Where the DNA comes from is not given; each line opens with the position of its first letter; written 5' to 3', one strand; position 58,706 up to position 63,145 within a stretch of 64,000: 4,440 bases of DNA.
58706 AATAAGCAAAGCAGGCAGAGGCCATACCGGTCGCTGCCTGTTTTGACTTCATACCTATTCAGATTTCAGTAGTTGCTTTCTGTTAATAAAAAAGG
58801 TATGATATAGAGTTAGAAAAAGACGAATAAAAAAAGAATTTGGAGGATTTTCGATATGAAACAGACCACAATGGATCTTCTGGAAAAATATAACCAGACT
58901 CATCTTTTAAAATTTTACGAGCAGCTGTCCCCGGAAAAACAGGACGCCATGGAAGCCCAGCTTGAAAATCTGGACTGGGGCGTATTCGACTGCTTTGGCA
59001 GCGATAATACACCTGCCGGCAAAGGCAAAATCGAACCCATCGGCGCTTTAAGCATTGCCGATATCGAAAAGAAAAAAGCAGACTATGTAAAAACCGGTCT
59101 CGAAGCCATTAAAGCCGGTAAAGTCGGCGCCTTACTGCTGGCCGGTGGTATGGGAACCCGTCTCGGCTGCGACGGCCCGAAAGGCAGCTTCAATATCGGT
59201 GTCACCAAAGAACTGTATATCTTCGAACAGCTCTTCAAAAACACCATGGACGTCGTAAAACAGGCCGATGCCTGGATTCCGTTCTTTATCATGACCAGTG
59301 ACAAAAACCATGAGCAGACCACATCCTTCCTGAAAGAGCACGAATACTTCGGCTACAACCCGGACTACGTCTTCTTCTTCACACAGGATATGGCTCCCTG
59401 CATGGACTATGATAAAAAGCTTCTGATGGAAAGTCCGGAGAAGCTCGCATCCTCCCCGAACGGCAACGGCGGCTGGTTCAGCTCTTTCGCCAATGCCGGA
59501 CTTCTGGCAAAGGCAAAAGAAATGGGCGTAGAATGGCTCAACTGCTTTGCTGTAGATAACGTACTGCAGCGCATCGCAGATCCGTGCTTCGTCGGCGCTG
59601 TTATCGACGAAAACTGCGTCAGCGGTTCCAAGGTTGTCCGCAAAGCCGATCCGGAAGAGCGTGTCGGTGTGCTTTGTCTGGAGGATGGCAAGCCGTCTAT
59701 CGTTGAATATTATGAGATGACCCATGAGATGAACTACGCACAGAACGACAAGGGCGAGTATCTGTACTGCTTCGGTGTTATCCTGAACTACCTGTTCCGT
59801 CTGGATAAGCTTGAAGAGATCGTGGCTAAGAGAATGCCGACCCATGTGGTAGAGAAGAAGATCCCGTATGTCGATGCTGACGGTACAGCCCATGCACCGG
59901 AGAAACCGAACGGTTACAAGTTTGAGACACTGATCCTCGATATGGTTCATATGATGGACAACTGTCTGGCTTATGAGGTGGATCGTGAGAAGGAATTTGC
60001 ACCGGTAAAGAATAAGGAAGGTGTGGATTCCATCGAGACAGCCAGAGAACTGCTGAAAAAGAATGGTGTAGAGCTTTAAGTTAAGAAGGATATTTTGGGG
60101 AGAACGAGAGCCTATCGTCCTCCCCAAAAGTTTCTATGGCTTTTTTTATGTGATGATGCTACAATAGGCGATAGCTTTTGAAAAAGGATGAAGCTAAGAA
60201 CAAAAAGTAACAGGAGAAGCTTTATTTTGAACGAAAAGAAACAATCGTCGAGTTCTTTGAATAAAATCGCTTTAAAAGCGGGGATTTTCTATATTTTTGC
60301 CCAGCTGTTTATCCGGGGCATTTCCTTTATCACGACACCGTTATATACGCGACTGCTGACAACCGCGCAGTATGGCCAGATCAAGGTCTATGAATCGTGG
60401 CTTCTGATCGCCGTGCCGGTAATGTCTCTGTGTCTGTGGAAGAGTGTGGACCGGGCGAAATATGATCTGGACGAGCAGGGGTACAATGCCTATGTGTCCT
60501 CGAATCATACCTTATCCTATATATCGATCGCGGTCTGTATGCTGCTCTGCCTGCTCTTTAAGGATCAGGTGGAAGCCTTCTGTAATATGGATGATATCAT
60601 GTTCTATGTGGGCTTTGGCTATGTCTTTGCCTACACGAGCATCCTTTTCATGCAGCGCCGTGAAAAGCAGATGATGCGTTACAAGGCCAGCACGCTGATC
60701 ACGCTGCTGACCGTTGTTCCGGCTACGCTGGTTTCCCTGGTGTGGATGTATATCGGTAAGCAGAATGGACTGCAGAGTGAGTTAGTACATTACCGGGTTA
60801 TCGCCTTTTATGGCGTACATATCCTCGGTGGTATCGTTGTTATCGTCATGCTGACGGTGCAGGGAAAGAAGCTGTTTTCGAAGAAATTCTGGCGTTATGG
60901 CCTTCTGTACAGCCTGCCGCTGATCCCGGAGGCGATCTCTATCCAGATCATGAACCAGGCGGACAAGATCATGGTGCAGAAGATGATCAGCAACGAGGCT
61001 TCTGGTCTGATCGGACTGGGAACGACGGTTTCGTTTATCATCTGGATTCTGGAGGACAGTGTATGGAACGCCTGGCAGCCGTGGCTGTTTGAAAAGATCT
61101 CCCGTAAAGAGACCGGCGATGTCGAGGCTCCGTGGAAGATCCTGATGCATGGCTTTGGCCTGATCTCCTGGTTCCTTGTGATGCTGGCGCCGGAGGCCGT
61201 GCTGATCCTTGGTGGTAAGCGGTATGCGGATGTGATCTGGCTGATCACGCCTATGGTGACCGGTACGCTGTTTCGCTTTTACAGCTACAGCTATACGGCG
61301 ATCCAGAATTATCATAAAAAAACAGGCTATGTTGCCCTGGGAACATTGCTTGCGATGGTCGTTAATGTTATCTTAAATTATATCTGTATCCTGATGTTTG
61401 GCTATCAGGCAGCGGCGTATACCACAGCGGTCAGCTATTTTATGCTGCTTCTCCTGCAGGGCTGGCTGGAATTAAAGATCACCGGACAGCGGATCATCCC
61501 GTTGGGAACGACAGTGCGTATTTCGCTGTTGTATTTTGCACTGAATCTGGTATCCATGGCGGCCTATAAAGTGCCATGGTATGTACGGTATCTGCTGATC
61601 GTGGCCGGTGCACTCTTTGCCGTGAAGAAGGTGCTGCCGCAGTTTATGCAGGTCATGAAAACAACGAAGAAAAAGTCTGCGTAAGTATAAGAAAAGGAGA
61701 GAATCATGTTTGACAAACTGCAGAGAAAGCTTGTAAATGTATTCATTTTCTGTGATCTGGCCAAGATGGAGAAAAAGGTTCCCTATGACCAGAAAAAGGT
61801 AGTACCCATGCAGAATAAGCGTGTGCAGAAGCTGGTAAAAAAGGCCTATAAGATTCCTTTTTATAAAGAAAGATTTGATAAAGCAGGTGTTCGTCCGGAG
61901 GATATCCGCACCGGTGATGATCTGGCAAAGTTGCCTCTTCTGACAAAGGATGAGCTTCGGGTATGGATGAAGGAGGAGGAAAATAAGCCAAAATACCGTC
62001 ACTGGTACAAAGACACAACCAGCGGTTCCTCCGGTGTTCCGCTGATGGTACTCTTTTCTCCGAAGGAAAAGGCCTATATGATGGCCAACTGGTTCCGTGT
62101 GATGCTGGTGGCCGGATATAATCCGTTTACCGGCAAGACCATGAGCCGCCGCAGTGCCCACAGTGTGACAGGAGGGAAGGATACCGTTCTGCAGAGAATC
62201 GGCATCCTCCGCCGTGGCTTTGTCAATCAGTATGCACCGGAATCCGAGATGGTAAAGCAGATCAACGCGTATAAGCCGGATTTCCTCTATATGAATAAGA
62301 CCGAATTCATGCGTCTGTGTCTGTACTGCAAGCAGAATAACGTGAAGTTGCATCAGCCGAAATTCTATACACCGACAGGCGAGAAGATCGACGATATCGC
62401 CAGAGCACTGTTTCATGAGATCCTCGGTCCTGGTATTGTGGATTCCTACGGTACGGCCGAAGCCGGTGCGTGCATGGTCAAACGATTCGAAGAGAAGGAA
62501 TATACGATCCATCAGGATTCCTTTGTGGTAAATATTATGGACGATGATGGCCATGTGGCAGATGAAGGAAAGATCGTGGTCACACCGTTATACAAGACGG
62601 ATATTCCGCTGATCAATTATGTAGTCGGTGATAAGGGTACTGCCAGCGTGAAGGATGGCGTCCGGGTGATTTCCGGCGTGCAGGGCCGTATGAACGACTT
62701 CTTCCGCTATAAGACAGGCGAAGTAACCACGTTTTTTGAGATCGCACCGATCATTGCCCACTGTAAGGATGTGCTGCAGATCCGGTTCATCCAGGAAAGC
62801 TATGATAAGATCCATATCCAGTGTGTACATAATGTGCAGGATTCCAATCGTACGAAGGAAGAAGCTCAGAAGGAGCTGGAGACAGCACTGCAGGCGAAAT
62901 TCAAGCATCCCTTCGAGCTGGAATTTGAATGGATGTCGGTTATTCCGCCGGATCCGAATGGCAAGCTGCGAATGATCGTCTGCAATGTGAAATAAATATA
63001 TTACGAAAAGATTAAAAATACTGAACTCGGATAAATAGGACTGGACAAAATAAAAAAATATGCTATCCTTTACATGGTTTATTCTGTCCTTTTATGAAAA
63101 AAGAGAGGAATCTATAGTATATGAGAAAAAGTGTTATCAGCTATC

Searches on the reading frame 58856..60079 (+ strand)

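Call 63: search_protein_families(library=pfam, proteins=[window:58856-60079:+], max_evalue=0.00001)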
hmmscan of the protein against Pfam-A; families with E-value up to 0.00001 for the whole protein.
window:58856-60079:+ (407 aa): 1 family
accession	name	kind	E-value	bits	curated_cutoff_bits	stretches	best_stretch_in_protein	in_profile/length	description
PF01704.24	UDPGP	-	4.7e-38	131.4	22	1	87-387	51-338/413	UTP--glucose-1-phosphate uridylyltransferase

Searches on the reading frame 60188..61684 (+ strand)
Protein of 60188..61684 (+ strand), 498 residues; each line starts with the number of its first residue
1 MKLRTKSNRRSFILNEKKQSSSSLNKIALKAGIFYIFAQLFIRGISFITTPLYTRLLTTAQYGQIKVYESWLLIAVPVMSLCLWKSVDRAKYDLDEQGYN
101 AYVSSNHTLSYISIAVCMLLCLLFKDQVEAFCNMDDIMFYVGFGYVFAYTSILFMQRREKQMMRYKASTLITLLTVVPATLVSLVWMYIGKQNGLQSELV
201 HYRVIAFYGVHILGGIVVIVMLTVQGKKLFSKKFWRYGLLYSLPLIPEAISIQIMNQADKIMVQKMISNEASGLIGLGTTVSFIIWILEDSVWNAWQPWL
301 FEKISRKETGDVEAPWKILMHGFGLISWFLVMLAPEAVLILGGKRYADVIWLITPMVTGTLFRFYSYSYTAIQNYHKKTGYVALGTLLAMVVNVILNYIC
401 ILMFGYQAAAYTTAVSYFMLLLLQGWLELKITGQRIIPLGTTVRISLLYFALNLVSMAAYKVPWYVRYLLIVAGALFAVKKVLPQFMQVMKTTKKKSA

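Call 63: search_protein_families(library=pfam, proteins=[window:60188-61684:+], max_evalue=0.00001)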
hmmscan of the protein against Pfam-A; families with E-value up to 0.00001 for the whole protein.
window:60188-61684:+ (498 aa): 1 family
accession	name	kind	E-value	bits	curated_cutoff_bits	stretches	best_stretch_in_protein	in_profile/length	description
PF01943.22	Polysacc_synt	-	3.9e-15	56.5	28.2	1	30-287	3-256/274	Polysaccharide biosynthesis protein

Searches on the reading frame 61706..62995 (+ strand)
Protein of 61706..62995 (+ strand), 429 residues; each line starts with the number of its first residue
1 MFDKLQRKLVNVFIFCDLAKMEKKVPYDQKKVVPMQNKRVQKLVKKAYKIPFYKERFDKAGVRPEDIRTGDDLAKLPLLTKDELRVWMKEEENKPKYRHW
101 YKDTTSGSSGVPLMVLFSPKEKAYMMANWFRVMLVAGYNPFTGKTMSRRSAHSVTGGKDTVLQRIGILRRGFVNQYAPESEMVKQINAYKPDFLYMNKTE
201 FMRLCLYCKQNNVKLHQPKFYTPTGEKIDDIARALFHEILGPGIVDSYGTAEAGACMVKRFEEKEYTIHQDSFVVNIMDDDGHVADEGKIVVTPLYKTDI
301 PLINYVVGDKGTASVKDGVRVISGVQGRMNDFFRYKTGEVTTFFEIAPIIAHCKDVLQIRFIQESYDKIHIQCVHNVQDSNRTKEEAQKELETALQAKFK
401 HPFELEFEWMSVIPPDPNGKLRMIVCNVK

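Call 63: search_protein_families(library=pfam, proteins=[window:61706-62995:+], max_evalue=0.00001)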
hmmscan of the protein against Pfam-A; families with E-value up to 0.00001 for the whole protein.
window:61706-62995:+ (429 aa): 0 families

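Call 76: find_encoding_contigs(protein=window:61706-62995:+, flank=10000, max_places=3)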
Protein window:61706-62995:+ (429 aa): 2 contigs read that carry it; 2 places shown.
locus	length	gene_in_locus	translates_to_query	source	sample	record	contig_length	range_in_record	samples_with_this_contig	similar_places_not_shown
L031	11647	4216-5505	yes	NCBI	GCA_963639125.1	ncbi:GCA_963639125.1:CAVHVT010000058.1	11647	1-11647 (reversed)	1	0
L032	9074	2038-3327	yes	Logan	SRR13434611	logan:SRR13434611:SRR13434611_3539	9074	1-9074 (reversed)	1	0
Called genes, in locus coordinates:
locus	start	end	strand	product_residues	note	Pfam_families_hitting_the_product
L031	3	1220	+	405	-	?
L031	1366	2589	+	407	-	PF01704:UDPGP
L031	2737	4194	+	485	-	PF01943:Polysacc_synt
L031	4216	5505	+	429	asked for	PF27533:CapK_C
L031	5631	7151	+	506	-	PF00501:AMP-binding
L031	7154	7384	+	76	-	-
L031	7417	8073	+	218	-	PF00753:Lactamase_B, PF12706:Lactamase_B_2 (faint)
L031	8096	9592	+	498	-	PF03062:MBOAT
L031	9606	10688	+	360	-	-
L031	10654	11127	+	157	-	PF05523:FdtA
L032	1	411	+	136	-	?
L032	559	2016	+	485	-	PF01943:Polysacc_synt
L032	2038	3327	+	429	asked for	PF27533:CapK_C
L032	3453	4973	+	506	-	PF00501:AMP-binding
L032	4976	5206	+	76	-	-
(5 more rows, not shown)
